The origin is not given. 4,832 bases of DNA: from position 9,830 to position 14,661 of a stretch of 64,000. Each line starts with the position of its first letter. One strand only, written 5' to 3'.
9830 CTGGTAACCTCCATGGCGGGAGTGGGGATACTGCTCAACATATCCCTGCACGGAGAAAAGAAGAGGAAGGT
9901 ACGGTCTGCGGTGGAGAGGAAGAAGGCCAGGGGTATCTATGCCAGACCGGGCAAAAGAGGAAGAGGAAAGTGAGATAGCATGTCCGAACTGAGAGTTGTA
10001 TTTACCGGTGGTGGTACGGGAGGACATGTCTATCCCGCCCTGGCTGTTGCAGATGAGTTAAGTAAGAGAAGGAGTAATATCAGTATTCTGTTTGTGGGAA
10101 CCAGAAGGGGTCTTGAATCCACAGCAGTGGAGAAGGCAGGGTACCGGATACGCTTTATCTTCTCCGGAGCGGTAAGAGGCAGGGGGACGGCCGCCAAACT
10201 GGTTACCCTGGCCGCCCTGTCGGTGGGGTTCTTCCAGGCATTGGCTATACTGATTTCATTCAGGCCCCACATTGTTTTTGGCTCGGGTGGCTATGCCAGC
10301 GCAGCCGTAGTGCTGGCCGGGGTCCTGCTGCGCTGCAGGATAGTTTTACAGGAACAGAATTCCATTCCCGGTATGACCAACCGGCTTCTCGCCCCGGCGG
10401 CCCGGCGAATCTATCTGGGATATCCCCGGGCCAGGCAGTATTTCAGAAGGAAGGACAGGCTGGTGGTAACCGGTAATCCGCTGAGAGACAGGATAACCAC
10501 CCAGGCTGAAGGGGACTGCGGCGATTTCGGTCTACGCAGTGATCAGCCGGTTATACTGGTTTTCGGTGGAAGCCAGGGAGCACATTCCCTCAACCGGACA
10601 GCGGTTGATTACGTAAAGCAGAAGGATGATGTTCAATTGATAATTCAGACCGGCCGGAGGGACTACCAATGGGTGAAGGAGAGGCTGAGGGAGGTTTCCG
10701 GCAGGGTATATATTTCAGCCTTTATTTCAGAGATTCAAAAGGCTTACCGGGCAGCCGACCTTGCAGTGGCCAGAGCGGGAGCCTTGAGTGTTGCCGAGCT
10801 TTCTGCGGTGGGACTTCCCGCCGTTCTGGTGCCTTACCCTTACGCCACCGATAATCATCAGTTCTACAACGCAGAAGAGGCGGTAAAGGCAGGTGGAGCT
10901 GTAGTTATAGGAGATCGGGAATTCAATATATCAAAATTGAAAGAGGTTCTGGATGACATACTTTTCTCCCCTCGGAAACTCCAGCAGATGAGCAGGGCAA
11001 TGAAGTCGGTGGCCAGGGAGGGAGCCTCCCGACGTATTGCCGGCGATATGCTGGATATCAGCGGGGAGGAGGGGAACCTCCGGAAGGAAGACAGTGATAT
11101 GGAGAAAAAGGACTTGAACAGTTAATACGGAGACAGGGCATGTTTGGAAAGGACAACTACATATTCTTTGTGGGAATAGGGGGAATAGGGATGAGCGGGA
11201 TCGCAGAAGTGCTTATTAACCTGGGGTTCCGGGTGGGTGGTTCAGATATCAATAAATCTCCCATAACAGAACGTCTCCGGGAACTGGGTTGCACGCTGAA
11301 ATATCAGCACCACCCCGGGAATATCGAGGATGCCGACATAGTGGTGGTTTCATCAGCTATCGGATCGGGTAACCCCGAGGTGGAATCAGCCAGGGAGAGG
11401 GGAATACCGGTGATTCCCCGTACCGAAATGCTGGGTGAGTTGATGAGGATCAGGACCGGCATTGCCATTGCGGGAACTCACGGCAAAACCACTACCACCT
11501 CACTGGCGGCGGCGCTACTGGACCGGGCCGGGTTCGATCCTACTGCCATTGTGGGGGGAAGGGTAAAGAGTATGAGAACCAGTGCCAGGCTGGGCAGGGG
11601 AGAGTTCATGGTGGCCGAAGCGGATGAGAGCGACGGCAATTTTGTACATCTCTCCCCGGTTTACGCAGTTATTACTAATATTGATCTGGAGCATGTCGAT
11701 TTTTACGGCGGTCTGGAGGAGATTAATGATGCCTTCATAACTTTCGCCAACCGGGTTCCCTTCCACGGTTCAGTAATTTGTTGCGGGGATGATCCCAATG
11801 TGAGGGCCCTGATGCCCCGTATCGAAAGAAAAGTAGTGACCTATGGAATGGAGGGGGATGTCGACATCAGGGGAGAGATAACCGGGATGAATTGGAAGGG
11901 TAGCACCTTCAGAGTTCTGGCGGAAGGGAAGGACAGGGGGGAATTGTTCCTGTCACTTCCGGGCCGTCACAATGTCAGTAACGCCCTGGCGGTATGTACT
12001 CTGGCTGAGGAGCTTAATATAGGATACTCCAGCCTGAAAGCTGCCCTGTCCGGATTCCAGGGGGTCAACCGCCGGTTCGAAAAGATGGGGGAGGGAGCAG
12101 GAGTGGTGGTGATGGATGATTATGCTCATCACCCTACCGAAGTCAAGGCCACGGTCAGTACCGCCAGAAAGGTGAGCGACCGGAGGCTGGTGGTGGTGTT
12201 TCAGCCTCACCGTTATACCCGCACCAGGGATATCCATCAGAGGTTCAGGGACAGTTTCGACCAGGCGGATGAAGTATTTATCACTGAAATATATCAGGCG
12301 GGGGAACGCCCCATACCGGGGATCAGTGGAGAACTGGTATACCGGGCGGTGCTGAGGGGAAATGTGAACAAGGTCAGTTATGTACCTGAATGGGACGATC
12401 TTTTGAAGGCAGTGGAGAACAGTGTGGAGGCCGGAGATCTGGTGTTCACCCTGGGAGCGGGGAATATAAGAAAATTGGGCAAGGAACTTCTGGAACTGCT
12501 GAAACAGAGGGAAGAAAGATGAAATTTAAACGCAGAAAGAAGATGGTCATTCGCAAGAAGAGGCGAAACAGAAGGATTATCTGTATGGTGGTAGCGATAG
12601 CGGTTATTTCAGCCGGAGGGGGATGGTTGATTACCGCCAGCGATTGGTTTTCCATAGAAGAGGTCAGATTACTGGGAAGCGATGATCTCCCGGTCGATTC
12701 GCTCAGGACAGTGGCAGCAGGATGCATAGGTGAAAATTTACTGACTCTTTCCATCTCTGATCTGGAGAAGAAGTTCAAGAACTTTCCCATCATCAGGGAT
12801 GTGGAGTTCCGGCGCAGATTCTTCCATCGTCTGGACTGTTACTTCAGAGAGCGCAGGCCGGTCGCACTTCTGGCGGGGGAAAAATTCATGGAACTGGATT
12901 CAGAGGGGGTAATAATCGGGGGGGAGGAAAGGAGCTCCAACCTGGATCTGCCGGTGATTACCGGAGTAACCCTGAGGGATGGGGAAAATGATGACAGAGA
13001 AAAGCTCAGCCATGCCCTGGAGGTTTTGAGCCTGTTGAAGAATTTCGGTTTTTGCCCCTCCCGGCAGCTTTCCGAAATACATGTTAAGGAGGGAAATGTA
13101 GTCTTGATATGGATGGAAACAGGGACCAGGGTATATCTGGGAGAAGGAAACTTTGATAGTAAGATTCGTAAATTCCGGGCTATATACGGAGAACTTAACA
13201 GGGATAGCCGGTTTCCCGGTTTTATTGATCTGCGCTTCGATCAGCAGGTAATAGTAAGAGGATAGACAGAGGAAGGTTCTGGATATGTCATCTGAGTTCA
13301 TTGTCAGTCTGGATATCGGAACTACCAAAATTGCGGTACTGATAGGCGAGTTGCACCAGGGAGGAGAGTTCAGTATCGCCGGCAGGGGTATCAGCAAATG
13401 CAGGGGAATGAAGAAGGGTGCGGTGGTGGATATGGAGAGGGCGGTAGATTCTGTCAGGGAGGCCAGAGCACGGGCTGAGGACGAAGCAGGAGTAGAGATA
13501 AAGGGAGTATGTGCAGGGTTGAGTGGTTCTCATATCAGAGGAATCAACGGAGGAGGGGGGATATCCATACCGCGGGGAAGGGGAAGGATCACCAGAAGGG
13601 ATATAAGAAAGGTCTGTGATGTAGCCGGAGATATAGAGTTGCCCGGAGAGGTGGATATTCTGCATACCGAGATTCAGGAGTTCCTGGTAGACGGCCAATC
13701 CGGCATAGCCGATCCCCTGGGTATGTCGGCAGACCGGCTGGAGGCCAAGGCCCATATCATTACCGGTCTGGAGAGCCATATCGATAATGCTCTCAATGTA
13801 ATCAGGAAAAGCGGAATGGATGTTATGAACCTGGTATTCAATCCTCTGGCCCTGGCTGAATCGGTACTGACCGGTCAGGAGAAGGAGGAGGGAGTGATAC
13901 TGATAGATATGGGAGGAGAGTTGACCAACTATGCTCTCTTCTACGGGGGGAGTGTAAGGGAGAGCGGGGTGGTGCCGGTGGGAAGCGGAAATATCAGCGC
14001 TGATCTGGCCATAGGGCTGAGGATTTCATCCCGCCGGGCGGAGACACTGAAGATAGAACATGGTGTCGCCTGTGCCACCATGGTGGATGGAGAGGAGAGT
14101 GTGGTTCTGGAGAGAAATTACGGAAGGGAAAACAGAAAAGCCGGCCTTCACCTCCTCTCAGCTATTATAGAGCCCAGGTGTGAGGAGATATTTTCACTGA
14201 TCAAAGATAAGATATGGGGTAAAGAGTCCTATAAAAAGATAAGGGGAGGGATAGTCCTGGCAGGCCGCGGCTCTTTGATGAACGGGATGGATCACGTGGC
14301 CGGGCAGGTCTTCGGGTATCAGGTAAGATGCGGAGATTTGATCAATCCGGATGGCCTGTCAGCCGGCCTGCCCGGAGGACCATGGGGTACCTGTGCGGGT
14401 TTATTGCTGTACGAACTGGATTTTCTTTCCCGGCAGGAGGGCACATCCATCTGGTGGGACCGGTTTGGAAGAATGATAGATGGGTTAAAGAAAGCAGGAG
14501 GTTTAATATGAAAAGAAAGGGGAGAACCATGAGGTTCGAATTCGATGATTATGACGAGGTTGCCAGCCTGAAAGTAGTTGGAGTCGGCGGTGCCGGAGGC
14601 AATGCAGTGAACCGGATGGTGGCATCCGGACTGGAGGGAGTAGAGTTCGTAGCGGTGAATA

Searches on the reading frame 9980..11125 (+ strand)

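Call 77: search_protein_families(library=pfam, proteins=[window:9980-11125:+], max_evalue=1e-8)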
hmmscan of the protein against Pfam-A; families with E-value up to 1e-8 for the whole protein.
window:9980-11125:+ (381 aa): 2 families
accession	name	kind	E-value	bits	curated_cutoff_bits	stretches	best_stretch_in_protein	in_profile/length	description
PF04101.22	Glyco_tran_28_C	-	2.3e-41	142.1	22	1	191-345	1-159/166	Glycosyltransferase family 28 C-terminal domain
PF03033.26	Glyco_transf_28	-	8.8e-33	113.7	26.2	1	6-145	1-138/139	Glycosyltransferase family 28 N-terminal domain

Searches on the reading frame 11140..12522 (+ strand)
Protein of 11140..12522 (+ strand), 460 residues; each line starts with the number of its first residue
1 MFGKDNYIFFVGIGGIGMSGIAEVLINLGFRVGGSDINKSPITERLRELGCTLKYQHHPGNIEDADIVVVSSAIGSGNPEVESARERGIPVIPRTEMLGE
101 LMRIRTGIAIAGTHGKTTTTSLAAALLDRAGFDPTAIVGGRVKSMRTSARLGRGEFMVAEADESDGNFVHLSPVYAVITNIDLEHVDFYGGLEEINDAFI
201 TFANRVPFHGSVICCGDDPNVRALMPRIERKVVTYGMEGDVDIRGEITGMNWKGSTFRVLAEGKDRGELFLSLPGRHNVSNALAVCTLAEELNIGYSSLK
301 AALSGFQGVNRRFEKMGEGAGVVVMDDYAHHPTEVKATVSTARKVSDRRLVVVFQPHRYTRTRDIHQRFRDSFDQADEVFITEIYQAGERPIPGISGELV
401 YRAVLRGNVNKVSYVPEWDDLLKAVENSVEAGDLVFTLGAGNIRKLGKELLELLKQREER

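Call 77: search_protein_families(library=pfam, proteins=[window:11140-12522:+], max_evalue=1e-8)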
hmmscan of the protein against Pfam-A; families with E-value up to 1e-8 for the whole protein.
window:11140-12522:+ (460 aa): 3 families
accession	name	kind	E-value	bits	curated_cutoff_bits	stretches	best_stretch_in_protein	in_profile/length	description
PF08245.18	Mur_ligase_M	-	1.5e-28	100.6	24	1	110-288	1-199/200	Mur ligase middle domain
PF01225.30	Mur_ligase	-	3.6e-27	95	21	1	8-103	2-92/95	Mur ligase family, catalytic domain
PF02875.26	Mur_ligase_C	-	1.4e-23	84.6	28.4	1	311-441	1-127/127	Mur ligase, glutamate ligase domain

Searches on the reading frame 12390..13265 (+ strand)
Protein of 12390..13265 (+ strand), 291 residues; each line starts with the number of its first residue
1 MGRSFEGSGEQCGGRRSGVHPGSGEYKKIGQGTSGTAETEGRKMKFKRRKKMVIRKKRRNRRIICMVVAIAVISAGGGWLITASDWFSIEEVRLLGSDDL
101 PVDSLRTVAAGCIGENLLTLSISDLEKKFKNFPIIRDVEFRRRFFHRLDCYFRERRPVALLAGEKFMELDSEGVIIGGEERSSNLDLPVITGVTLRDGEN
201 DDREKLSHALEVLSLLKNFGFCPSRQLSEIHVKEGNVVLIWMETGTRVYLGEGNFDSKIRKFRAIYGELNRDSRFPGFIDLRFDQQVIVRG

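Call 77: search_protein_families(library=pfam, proteins=[window:12390-13265:+], max_evalue=1e-8)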
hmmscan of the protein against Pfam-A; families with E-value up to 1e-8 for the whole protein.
window:12390-13265:+ (291 aa): 1 family
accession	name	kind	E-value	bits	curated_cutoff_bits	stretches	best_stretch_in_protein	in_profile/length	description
PF03799.20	FtsQ_DivIB_C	-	2.4e-11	45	21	1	165-282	8-114/114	Cell division protein FtsQ/DivIB, C-terminal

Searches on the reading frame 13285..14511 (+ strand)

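Call 78: search_protein_families(library=pfam, proteins=[window:13285-14511:+], max_evalue=1e-8)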
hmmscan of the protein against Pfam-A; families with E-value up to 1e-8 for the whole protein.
window:13285-14511:+ (408 aa): 2 families
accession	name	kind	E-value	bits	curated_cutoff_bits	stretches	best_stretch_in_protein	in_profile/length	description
PF14450.12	FtsA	-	1.4e-24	87.2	31.8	1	205-351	1-111/127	Cell division protein FtsA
PF02491.25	SHS2_FTSA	-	2.5e-22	79.5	25.4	1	81-160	1-79/79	SHS2 domain inserted in FTSA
